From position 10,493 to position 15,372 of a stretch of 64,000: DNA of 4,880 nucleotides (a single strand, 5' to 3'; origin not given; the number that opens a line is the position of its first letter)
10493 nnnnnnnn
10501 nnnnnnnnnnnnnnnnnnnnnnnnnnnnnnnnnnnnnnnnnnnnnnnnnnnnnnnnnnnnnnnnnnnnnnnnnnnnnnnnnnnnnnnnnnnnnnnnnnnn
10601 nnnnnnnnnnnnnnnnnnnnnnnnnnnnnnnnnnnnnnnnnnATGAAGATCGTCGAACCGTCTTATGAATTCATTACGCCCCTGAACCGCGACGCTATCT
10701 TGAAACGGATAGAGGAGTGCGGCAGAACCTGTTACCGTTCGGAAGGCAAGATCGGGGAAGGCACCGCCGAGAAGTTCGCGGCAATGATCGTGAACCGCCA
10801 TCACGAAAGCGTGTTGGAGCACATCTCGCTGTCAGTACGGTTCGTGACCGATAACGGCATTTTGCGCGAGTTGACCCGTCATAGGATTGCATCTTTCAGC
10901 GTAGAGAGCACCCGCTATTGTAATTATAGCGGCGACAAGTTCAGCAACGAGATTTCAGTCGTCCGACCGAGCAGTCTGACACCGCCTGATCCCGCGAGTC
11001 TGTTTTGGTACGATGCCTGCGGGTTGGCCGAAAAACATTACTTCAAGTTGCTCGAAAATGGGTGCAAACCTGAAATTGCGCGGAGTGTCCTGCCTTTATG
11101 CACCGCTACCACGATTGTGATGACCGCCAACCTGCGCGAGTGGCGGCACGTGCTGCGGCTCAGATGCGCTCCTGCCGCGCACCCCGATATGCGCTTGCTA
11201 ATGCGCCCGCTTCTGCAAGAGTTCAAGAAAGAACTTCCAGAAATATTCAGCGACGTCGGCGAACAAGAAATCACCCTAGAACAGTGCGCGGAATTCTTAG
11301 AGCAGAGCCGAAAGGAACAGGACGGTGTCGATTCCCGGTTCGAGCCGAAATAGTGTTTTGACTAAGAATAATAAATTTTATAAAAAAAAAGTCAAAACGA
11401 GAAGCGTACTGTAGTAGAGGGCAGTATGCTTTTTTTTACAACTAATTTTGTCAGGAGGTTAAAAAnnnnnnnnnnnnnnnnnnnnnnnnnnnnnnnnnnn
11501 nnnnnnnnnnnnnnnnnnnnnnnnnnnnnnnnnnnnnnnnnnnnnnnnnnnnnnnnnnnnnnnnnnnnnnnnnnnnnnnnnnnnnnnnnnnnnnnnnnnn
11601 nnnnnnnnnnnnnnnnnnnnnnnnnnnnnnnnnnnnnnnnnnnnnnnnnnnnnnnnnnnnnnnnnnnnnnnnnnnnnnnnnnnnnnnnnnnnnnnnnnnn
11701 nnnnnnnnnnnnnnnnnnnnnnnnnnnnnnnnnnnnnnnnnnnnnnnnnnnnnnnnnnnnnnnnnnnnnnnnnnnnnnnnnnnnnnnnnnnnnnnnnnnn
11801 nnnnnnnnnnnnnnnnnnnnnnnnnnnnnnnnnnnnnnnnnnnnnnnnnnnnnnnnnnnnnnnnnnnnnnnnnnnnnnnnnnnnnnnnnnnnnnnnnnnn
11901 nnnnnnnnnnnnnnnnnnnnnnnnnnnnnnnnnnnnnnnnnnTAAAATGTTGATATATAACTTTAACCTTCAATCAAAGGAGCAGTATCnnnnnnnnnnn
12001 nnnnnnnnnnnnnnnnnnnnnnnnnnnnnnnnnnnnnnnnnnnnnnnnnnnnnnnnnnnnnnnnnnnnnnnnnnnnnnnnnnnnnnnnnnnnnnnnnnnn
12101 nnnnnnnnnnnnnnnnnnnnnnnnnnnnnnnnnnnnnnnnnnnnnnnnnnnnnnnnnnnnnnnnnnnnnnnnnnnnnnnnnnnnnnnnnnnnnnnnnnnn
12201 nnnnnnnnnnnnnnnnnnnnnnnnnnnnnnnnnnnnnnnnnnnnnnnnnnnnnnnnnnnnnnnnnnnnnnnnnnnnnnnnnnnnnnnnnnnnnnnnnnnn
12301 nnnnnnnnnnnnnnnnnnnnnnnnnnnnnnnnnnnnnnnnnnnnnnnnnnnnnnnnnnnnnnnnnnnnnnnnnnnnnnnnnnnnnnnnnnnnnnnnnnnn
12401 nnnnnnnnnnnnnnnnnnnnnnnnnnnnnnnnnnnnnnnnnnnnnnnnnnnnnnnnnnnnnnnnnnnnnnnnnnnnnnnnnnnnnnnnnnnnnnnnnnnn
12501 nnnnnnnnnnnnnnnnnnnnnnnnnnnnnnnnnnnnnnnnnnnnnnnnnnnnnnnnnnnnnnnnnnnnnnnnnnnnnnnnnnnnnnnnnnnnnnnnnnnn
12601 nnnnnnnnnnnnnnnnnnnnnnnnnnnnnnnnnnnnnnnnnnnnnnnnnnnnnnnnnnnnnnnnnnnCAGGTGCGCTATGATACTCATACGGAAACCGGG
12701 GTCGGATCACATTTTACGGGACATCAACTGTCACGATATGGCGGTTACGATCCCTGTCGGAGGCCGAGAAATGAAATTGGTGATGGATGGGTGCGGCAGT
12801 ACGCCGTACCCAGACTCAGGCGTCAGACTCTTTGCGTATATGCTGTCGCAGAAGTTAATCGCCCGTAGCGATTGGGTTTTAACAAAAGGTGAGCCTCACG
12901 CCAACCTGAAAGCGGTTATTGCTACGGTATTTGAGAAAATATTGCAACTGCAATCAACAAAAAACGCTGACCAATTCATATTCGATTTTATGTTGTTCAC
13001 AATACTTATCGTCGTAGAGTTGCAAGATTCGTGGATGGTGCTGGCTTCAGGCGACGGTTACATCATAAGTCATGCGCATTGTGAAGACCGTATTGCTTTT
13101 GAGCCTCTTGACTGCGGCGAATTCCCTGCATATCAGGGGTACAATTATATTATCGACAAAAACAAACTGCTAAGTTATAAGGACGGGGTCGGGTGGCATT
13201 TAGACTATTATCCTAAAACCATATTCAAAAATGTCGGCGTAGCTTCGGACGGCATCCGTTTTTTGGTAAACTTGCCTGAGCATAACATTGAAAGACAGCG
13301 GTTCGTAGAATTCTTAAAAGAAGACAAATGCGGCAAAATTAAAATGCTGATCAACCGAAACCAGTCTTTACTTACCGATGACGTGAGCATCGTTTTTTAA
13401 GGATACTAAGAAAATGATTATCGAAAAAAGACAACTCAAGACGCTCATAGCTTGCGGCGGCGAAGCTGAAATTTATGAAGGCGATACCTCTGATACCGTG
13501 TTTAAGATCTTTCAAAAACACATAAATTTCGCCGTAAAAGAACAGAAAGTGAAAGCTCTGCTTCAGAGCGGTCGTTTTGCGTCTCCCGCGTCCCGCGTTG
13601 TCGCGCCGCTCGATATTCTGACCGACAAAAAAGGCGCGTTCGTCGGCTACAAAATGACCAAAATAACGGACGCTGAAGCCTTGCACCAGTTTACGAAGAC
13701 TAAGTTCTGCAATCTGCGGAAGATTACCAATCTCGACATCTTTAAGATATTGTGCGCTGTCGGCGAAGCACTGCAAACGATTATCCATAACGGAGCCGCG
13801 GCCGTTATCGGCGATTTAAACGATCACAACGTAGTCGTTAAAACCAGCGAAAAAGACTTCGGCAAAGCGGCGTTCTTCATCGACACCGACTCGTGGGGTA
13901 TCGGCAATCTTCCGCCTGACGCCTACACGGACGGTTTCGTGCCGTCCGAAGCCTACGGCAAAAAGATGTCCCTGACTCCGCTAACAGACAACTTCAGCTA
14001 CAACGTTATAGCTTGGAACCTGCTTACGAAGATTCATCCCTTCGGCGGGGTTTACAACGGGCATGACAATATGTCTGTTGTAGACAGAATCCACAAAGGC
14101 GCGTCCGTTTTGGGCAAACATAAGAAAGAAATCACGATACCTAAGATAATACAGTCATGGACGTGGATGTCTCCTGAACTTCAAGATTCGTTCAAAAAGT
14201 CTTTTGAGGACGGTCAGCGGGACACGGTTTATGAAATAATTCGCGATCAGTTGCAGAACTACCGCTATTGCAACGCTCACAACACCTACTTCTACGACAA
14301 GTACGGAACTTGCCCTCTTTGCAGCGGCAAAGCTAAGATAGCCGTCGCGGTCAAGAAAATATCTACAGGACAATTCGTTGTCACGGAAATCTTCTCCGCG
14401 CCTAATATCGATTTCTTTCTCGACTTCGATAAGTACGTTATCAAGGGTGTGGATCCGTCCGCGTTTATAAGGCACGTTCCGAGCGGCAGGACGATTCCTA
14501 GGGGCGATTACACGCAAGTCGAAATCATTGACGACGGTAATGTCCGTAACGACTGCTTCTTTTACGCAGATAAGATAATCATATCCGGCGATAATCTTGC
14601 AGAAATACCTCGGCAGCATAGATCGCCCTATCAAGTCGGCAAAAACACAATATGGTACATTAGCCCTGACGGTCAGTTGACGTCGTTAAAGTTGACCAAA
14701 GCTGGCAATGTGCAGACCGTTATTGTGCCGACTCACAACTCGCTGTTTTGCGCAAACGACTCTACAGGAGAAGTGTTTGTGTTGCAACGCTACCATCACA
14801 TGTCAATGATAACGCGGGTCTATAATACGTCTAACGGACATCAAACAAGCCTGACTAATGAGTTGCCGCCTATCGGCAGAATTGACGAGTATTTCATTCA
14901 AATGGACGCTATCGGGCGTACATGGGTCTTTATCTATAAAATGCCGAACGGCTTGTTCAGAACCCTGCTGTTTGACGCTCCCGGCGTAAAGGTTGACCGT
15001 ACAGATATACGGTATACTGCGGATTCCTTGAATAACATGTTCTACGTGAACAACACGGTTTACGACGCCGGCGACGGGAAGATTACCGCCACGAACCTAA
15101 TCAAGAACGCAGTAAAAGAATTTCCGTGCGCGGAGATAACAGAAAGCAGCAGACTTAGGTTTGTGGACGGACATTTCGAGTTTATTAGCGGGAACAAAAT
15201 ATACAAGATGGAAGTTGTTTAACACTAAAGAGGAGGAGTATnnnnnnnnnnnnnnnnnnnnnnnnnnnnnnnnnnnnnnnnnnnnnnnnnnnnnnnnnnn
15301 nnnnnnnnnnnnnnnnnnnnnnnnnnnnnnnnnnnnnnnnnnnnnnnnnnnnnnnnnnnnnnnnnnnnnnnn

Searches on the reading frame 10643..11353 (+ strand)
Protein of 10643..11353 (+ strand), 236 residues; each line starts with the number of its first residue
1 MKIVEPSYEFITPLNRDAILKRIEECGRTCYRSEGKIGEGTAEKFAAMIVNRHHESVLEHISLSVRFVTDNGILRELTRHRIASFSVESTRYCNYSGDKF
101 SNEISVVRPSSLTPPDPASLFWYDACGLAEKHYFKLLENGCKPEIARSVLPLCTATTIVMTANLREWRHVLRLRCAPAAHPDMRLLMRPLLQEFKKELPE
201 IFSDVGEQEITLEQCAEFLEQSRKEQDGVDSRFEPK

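Call 70: search_protein_families(library=phrogs, proteins=[window:10643-11353:+], max_evalue=0.001)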
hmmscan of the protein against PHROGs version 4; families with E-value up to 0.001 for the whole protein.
window:10643-11353:+ (236 aa): 3 families
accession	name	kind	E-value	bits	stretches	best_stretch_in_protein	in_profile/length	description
phrog_85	-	DNA, RNA and nucleotide metabolism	1.1e-49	170.7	1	20-209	388-587/866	thymidylate synthase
phrog_10644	-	DNA, RNA and nucleotide metabolism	2.9e-11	44.7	1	129-203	78-152/160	thymidylate synthase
phrog_22708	-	DNA, RNA and nucleotide metabolism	9.7e-06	26.1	1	41-96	70-127/242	thymidylate synthase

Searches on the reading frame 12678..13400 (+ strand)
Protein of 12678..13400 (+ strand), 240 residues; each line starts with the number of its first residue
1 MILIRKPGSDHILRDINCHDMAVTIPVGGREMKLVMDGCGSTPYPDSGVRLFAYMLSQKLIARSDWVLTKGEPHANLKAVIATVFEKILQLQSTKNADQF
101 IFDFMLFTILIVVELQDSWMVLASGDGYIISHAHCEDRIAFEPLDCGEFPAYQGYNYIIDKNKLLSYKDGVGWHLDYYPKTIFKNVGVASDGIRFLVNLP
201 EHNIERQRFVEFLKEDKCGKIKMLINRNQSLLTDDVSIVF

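Call 90: search_protein_families(library=pfam, proteins=[window:12678-13400:+], max_evalue=0.01)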
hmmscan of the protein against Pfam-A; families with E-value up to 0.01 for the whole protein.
window:12678-13400:+ (240 aa): 1 family
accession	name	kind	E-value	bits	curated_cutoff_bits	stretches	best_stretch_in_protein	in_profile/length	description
PF13672.11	PP2C_2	-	6.9e-08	32.7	24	1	8-194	2-175/209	Protein phosphatase 2C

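Call 104: search_protein_families(library=padloc, proteins=[window:12678-13400:+], max_evalue=0.001)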
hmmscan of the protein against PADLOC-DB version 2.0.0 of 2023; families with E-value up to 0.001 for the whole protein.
window:12678-13400:+ (240 aa): 0 families

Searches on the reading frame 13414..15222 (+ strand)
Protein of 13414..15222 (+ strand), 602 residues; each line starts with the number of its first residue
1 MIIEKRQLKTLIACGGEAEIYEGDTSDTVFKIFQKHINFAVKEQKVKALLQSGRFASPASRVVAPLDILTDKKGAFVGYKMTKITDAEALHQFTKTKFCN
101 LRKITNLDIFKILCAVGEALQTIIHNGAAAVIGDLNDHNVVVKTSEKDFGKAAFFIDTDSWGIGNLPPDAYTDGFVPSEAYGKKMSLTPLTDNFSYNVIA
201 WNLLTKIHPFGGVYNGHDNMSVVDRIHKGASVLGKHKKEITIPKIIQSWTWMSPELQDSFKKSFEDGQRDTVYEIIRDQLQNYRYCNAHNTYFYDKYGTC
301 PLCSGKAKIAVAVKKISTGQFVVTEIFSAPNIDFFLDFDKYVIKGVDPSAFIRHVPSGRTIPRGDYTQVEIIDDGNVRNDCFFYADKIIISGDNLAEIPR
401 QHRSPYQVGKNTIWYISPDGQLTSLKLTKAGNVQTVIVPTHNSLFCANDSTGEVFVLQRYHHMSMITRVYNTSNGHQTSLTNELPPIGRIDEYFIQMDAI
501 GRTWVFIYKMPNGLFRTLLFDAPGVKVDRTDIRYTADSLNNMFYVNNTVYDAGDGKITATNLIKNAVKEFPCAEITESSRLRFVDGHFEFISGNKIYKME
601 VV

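Call 15: search_protein_families(library=phrogs, proteins=[window:13414-15222:+], max_evalue=0.001)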
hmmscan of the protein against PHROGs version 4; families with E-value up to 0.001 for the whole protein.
window:13414-15222:+ (602 aa): 0 families

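Call 16: search_protein_families(library=pfam, proteins=[window:13414-15222:+], max_evalue=0.001)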
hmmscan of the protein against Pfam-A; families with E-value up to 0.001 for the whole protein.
window:13414-15222:+ (602 aa): 1 family
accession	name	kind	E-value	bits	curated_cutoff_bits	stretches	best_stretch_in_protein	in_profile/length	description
PF00069.31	Pkinase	-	1.4e-05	25.1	31.7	1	61-257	59-237/263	Protein kinase domain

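Call 104: search_protein_families(library=padloc, proteins=[window:13414-15222:+], max_evalue=0.001)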
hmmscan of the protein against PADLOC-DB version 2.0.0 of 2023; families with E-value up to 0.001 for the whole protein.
window:13414-15222:+ (602 aa): 0 families
